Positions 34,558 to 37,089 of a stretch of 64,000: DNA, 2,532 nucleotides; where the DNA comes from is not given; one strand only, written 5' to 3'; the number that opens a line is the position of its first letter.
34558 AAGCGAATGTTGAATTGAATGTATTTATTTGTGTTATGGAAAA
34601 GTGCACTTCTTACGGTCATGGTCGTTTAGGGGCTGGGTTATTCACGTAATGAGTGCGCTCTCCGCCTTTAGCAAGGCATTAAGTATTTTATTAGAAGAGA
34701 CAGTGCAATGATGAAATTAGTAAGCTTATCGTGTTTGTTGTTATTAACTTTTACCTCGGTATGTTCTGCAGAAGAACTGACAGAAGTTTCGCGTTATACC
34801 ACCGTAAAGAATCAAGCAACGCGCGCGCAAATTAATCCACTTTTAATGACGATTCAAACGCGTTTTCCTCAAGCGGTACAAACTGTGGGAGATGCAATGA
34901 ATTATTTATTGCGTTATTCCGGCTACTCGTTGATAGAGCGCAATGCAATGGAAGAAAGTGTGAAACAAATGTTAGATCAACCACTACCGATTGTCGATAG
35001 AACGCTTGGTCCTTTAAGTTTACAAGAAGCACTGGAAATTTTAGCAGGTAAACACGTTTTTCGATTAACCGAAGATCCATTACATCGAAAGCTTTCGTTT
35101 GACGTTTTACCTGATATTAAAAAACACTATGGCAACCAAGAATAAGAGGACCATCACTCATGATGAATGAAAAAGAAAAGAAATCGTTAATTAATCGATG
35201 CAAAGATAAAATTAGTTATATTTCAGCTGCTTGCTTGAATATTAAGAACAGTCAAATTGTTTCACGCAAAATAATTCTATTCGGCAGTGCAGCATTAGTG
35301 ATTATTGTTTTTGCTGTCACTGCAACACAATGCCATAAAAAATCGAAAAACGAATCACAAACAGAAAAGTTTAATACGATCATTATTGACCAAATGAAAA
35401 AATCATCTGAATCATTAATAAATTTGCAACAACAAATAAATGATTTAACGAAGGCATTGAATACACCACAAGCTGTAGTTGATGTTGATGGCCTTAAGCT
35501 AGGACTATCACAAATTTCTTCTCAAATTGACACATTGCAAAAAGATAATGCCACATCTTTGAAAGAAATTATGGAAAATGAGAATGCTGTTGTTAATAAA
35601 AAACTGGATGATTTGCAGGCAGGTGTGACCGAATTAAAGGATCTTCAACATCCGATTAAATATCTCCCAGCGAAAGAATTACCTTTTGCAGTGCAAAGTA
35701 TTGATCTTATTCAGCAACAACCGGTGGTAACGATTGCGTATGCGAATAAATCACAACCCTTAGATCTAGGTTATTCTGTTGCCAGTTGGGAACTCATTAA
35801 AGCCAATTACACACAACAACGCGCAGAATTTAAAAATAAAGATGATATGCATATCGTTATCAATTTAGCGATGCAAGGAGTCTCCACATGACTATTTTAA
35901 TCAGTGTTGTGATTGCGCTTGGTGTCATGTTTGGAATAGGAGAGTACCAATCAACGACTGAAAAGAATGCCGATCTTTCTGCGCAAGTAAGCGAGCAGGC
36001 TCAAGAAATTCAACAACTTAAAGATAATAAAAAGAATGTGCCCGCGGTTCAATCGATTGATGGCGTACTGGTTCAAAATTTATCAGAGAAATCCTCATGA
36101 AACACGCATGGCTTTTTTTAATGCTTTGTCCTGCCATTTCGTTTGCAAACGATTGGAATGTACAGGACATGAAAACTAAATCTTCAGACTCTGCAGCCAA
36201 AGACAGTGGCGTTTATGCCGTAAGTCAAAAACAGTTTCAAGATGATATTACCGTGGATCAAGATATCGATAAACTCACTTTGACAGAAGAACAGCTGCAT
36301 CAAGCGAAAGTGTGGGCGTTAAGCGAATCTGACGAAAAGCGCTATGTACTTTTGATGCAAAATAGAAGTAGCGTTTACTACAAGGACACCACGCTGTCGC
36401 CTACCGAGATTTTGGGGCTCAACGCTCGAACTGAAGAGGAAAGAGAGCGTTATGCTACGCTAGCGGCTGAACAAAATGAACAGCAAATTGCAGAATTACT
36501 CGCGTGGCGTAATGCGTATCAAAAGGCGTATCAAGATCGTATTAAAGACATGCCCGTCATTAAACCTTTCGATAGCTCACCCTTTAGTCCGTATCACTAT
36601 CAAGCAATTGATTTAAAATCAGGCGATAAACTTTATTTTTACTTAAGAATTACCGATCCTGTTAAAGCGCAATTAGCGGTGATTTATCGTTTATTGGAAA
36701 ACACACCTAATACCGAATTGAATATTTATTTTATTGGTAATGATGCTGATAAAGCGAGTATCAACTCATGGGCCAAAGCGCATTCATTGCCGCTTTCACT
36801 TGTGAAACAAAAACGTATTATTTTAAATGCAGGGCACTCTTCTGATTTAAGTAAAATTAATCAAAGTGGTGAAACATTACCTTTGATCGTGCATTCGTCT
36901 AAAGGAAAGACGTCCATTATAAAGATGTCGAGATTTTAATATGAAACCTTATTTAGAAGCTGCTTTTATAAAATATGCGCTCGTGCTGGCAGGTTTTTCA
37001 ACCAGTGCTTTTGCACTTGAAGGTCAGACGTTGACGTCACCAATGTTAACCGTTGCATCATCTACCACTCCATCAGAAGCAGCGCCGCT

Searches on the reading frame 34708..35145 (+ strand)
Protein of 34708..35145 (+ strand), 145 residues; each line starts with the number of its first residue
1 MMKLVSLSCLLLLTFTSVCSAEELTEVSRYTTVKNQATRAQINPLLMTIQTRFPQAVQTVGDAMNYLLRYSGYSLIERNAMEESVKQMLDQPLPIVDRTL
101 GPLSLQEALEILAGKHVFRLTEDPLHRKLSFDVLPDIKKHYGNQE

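Call 13: search_protein_families(library=pfam, proteins=[window:34708-35145:+], max_evalue=0.01)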
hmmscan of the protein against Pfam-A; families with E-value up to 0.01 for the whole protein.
window:34708-35145:+ (145 aa): 0 families

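Call 41: search_protein_families(library=ncbifam, proteins=[window:34708-35145:+], max_evalue=0.01)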
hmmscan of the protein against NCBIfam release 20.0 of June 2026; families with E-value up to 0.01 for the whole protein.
window:34708-35145:+ (145 aa): 1 family
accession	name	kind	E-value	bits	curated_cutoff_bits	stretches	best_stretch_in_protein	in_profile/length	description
TIGR03748.1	conj_PilL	equivalog_domain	2.2e-29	101.7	64.15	1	27-131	3-105/105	PFGI-1 class ICE element type IV pilus protein PilL2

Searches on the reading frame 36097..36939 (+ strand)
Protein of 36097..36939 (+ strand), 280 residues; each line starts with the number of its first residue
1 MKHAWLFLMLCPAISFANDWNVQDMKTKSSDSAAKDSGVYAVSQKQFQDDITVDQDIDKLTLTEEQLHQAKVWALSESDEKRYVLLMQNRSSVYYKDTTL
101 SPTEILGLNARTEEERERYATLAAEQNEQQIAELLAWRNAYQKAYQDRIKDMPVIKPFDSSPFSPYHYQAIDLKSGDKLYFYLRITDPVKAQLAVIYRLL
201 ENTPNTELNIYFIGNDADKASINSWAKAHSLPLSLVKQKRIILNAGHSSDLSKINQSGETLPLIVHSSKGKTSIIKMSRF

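Call 13: search_protein_families(library=pfam, proteins=[window:36097-36939:+], max_evalue=0.01)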
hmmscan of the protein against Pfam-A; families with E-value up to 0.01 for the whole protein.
window:36097-36939:+ (280 aa): 0 families

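Call 27: search_protein_families(library=ncbifam, proteins=[window:36097-36939:+], max_evalue=0.01)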
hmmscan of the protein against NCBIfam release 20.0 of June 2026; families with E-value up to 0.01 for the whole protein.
window:36097-36939:+ (280 aa): 1 family
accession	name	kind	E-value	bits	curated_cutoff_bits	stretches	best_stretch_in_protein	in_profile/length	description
TIGR03759.1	conj_TIGR03759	hypoth_equivalog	1.2e-43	148.9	126.4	1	63-271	2-198/200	TIGR03759 family integrating conjugative element protein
